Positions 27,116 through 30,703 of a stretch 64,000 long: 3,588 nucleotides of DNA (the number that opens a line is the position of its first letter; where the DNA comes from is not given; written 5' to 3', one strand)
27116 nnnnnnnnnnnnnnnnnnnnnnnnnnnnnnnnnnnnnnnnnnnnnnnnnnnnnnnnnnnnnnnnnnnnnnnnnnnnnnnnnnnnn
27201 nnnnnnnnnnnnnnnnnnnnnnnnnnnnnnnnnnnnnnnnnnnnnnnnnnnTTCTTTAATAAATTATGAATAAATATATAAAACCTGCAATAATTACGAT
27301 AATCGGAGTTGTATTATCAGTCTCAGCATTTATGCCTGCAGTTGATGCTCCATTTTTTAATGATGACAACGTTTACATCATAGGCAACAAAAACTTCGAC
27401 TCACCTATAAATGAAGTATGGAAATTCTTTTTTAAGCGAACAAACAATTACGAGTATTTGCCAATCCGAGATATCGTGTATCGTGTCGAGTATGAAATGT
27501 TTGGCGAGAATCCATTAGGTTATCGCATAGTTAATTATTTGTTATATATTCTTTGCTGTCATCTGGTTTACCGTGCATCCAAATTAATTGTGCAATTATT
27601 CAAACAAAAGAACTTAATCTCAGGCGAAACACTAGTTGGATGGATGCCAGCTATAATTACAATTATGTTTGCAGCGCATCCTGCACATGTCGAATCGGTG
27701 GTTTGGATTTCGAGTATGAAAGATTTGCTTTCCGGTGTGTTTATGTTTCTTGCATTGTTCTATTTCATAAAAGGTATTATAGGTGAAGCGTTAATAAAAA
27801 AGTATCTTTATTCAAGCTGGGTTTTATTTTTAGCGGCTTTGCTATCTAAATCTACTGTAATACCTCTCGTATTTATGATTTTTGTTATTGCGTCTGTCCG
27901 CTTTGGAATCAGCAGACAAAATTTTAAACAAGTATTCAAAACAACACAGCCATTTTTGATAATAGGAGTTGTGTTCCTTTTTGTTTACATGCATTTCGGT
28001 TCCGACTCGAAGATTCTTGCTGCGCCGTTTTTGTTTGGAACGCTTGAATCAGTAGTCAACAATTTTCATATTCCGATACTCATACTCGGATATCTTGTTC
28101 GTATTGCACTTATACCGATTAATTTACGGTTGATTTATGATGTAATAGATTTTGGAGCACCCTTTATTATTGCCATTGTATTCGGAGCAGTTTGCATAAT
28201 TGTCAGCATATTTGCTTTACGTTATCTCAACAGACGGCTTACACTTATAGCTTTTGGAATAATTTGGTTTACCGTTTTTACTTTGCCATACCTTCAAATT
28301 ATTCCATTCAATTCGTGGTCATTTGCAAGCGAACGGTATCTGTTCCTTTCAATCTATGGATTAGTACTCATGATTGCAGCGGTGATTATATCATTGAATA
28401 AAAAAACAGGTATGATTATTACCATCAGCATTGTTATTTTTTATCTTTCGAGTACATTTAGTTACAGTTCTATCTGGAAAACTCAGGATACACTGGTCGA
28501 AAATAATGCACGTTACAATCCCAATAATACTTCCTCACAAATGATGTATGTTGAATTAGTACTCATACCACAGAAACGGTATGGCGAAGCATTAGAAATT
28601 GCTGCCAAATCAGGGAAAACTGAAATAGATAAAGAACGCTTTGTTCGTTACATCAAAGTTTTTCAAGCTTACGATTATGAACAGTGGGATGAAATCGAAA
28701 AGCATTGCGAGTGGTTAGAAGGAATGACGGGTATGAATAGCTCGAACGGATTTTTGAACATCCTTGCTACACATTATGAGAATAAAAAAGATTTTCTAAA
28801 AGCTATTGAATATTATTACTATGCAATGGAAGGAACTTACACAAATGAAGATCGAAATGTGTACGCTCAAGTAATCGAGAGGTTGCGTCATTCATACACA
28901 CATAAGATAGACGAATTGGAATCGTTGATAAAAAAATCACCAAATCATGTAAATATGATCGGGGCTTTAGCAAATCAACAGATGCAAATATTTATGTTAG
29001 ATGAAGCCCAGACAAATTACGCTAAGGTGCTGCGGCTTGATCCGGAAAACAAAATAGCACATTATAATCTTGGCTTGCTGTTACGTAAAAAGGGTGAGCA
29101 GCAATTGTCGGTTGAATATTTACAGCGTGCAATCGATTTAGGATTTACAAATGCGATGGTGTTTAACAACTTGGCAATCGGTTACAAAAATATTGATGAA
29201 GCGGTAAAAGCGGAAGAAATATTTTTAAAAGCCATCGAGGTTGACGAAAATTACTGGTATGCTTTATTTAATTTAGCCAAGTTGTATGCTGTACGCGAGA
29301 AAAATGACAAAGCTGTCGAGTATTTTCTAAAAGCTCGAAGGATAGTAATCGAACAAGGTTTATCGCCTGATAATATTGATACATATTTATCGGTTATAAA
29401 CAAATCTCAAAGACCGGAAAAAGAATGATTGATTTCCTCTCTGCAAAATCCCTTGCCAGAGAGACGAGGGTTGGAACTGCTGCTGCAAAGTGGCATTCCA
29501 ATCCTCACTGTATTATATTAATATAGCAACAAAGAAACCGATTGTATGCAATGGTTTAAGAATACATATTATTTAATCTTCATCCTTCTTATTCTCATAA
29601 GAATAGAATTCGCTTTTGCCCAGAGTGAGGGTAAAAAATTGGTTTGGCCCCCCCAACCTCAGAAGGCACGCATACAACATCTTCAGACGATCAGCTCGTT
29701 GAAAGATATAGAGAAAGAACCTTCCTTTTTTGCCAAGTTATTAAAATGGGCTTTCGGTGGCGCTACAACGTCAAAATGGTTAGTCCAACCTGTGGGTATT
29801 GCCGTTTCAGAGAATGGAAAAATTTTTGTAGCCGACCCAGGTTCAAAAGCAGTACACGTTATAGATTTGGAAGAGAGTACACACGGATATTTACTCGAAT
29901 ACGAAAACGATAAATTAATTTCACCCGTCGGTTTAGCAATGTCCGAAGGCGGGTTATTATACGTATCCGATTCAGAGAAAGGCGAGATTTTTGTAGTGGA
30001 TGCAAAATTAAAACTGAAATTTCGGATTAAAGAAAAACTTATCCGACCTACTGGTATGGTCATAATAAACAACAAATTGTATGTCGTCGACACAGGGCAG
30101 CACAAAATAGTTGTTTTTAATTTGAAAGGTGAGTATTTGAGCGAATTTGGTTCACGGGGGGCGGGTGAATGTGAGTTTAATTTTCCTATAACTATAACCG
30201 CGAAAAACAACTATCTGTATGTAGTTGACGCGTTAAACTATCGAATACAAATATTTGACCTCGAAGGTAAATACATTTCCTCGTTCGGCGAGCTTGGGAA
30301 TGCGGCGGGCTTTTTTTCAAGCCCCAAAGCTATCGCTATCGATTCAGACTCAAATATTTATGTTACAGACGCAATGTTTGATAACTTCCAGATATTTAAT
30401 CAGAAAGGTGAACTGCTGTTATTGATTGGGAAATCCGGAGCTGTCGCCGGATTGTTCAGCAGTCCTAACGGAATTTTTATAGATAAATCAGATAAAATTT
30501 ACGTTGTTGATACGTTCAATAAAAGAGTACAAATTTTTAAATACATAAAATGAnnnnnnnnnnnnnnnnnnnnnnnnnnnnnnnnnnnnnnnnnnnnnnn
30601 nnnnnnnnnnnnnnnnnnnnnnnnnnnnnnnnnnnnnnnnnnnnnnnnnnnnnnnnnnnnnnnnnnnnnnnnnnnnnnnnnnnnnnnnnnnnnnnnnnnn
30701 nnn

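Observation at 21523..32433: Porin-cytochrome-like gene cluster: three multiheme cytochromes (8, 4 and about 10 hemes) interleaved with outer-membrane barrel candidates and a PMT-like membrane protein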

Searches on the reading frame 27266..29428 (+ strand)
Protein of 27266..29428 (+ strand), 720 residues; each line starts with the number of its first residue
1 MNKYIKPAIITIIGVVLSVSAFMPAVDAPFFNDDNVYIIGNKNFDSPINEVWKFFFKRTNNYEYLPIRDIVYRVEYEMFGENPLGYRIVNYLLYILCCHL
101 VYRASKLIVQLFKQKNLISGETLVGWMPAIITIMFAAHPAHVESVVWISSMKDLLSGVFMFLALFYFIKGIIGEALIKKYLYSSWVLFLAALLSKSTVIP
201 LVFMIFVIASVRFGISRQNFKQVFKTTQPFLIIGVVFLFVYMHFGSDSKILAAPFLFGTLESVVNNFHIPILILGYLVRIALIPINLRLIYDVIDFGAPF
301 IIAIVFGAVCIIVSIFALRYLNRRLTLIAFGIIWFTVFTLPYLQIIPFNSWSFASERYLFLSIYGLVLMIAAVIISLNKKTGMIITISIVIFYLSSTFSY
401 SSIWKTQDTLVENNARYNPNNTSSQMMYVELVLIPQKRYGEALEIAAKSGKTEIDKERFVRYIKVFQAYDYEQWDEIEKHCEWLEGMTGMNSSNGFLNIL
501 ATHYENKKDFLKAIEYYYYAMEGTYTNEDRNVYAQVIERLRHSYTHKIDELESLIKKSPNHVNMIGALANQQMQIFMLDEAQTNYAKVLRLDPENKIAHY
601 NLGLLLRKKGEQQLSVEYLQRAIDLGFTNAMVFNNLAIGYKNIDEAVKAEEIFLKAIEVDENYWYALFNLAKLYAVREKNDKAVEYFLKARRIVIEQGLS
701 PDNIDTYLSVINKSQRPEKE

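Call 3: search_protein_families(library=pfam, proteins=[window:27266-29428:+], max_evalue=0.1)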
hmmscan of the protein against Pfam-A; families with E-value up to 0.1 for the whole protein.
window:27266-29428:+ (720 aa): 15 families
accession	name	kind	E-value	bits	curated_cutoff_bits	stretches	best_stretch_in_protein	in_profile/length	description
PF13432.12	TPR_16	-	7.8e-12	45.8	32.7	2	579-625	14-60/65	Tetratricopeptide repeat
PF07719.23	TPR_2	-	1.4e-11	44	27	2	598-625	3-30/34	Tetratricopeptide repeat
PF13431.12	TPR_17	-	4.3e-11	42.6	24.4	2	653-684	2-33/34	Tetratricopeptide repeat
PF00515.34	TPR_1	-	7.2e-11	41.9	27.8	2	598-625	3-30/34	Tetratricopeptide repeat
PF13424.12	TPR_12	-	6.4e-09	36.3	30.1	2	630-693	3-74/77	Tetratricopeptide repeat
PF13414.12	TPR_11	-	8.2e-08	32.3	26.8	1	578-610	10-42/42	TPR repeat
PF13181.12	TPR_8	-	9.4e-08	32.1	25.7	1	598-625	3-30/34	Tetratricopeptide repeat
PF13176.12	TPR_7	-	0.00063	20.1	27.9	0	598-625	1-28/36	Tetratricopeptide repeat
PF13374.12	TPR_10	-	0.00081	19.8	27.5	0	601-625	7-31/42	Tetratricopeptide repeat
PF14559.12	TPR_19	-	0.00098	19.8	25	0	578-611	7-40/68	Tetratricopeptide repeat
PF22890.2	TPR_EMC2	-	0.019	15.5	27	0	580-644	36-100/145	EMC2 TPR-like repeat domain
PF20896.2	ToMV_Hel_N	-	0.048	14.2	27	1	500-581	70-151/158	Tomato mosaic virus helicase, N-terminal domain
PF01798.23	Nop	-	0.058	13.3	25.4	0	534-578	10-54/228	snoRNA binding domain, fibrillarin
PF13428.12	TPR_14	-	0.091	14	23.5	0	567-603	6-42/44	Tetratricopeptide repeat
PF13174.12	TPR_6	-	0.096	13.8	26.3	0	598-624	2-28/33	Tetratricopeptide repeat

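Call 4: search_protein_families(library=ncbifam, proteins=[window:27266-29428:+], max_evalue=0.1)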
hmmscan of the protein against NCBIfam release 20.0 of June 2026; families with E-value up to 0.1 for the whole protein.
window:27266-29428:+ (720 aa): 19 families
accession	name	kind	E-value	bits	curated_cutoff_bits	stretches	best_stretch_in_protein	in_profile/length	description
NF040959.1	MamA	equivalog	1.9e-16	60.2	200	2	544-691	53-200/204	magnetosome protein MamA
TIGR02917.1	PEP_TPR_lipo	equivalog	7.6e-12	43.9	312.2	2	498-625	707-832/899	XrtA/PEP-CTERM system TPR-repeat protein PrsT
TIGR02521.1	type_IV_pilW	equivalog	1.9e-11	44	154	1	546-692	49-197/234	type IV pilus biogenesis/stability protein PilW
NF033920.0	C39_PA2778_fam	equivalog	1.8e-07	30.8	150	1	544-625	172-253/255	PA2778 family cysteine peptidase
NF047558.1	TPR_END_plus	domain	2.3e-07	30.6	32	1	598-628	1-31/56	TPR end-of-group domain-containing protein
NF033762.1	social_mot_Tgl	equivalog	0.00043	19.7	225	1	546-649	84-189/252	social motility TPR repeat lipoprotein Tgl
NF002725.1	PRK02603.1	equivalog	0.0009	19.3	143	1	579-649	52-125/173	photosystem I assembly protein Ycf3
NF008391.2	PRK11189.1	equivalog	0.0015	18.1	250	1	598-685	67-154/297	lipoprotein NlpI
NF008755.0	PRK11788.1-3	equivalog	0.0044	16.4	430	1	579-684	53-161/388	lipopolysaccharide assembly protein LapB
NF008754.0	PRK11788.1-2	equivalog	0.0059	15.7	670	1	580-707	53-183/386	lipopolysaccharide assembly protein LapB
TIGR02552.1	LcrH_SycD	equivalog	0.006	16.3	104.8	1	560-625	50-115/136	SycD/LcrH family type III secretion system chaperone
NF011886.0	PRK15359.1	equivalog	0.014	15.2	146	0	531-631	26-127/144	type III secretion system chaperone protein SscB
NF033758.1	gliding_GltE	equivalog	0.017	14.1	225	1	588-686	78-176/411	adventurous gliding motility TPR repeat lipoprotein GltE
NF047507.1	TPR_BatC_Lepto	exception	0.022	14.3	175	0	568-613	102-147/214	TPR repeat-containing protein BatC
NF008757.0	PRK11788.1-5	equivalog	0.024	13.8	363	1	567-689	112-239/388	lipopolysaccharide assembly protein LapB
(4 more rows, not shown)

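Call 70: search_solved_structures(query=window:27266-29428:+, max_evalue=1, show_alignments=0)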
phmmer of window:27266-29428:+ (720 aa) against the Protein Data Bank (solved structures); distinct sequences matched with E-value up to 1: 127 (the best 60 are shown).
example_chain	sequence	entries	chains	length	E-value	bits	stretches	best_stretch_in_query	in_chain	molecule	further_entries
9qhb_A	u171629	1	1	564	7.3e-63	216.4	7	578-690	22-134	Engineered tetratricopeptide repeat protein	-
8bu0_A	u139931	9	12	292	3.9e-25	91.7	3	578-691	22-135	Consensus tetratricopeptide repeat protein | Crystal structure of an 8-repeat consensus TPR superhelix with Zinc. | Monomer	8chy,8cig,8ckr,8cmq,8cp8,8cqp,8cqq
9qhc_A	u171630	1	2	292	1.5e-24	89.8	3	579-690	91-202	Engineered tetratricopeptide repeat protein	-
7obi_A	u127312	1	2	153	1.8e-18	69.6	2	600-691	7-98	CTPR-rv4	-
7ntf_A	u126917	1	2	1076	1.7e-16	63.1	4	554-684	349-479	Isoform 1 of UDP-N-acetylglucosamine--peptide N-acetylglucosaminyltransferase 110 kDa subu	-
7yeh_B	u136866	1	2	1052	2.2e-16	62.8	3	554-684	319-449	UDP-N-acetylglucosamine--peptide N-acetylglucosaminyltransferase 110 kDa subunit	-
7yea_A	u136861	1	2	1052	2.3e-16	62.7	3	554-684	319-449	UDP-N-acetylglucosamine--peptide N-acetylglucosaminyltransferase 110 kDa subunit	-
1w3b_A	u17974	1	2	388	4e-15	58.6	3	553-641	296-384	UDP-N-ACETYLGLUCOSAMINE--PEPTIDE N-ACETYLGLUCOSAMINYLTRANSFERASE 110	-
6eou_A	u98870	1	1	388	1.3e-14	56.9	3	566-690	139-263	UDP-N-acetylglucosamine--peptide N-acetylglucosaminyltransferase 110 kDa subunit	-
2fo7_A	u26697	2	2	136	1.8e-12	49.9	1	578-692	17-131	SYNTHETIC CONSENSUS TPR PROTEIN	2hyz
8ch0_A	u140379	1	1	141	1.9e-12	49.8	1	578-692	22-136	Consensus tetratricopeptide repeat protein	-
1na0_A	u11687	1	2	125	4.9e-11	45.1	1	592-693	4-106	designed protein CTPR3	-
7y4i_A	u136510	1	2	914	7.8e-11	44.4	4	585-690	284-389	Probable UDP-N-acetylglucosamine--peptide N-acetylglucosaminyltransferase SPINDLY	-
8dtf_A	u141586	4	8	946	9.8e-11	44.1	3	585-690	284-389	Probable UDP-N-acetylglucosamine--peptide N-acetylglucosaminyltransferase SPINDLY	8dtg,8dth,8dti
3vtx_A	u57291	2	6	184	5.2e-10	41.7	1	539-691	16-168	MamA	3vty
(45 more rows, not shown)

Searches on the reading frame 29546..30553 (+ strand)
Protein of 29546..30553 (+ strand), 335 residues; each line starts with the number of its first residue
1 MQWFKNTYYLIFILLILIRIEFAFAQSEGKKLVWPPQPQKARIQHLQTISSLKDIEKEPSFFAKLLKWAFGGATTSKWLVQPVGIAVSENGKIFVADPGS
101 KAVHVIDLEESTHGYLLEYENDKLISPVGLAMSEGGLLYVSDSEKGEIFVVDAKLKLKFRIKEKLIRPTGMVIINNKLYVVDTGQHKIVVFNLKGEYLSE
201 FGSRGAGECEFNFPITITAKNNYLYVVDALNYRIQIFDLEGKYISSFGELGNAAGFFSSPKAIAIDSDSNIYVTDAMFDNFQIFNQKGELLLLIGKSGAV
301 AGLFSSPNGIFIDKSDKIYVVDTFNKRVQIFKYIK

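Call 3: search_protein_families(library=pfam, proteins=[window:29546-30553:+], max_evalue=0.1)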
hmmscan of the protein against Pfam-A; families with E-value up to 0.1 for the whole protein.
window:29546-30553:+ (335 aa): 11 families
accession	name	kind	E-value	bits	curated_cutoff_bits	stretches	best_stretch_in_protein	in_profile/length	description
PF01436.27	NHL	-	1.3e-28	98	20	5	304-331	1-28/28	NHL repeat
PF17170.10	DUF5128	-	1.4e-19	70.9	22.9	3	171-245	49-126/321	6-bladed beta-propeller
PF25021.1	TEN_NHL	-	6.9e-10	38.9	27.1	0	71-99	133-161/357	Teneurin NHL domain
PF08450.18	SGL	-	4.2e-09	36.8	26.3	1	216-291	140-217/246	SMP-30/Gluconolactonase/LRE-like region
PF01731.26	Arylesterase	-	5.9e-09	36.5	21.3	0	299-332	48-82/86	Arylesterase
PF06739.17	SBBP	-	5.3e-06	26.7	20.5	1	260-274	15-29/38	Beta-propeller repeat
PF24684.1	Vgb_lyase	-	0.0017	17.6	50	1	126-327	14-203/290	Virginiamycin B lyase family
PF16288.11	DUF4934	-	0.0019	18.7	27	0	240-290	51-100/102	Domain of unknown function (DUF4934)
PF15869.11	TolB_like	-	0.002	17.9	29.2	0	211-287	18-96/296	TolB-like 6-blade propeller-like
PF03022.22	MRJP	-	0.0033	17.3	19.8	0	81-155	187-257/288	Major royal jelly protein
PF22701.2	Mala_s_1-like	-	0.0039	17.4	27.5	0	205-314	36-139/195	Mal s 1 allergenic protein-like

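Call 4: search_protein_families(library=ncbifam, proteins=[window:29546-30553:+], max_evalue=0.1)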
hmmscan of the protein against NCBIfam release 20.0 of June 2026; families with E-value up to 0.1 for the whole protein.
window:29546-30553:+ (335 aa): 6 families
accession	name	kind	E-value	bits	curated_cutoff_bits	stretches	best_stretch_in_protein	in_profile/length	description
NF035926.1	scyF_NHL_VPEP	equivalog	2.1e-56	191.7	350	4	167-295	153-284/376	scytonemin biosynthesis PEP-CTERM protein ScyF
NF047780.1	LIC12708_fam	subfamily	2.8e-10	39.6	150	1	167-333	58-210/391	LIC_12708 family protein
NF033206.1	ScyE_fam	subfamily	2.1e-09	37.4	80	0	258-321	253-318/333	ScyD/ScyE family protein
TIGR02276.1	beta_rpt_yvtn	repeat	3.2e-05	23.8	27.85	0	90-107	3-20/42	beta-propeller repeat protein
NF053768.1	CIS12_fam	equivalog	9.5e-05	21.3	860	1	83-192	47-154/715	CIS12 family contractile injection system protein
TIGR03866.1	PQQ_ABC_repeats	subfamily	0.00021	20.4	287.3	0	77-110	214-248/310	PQQ-dependent catabolism-associated beta-propeller protein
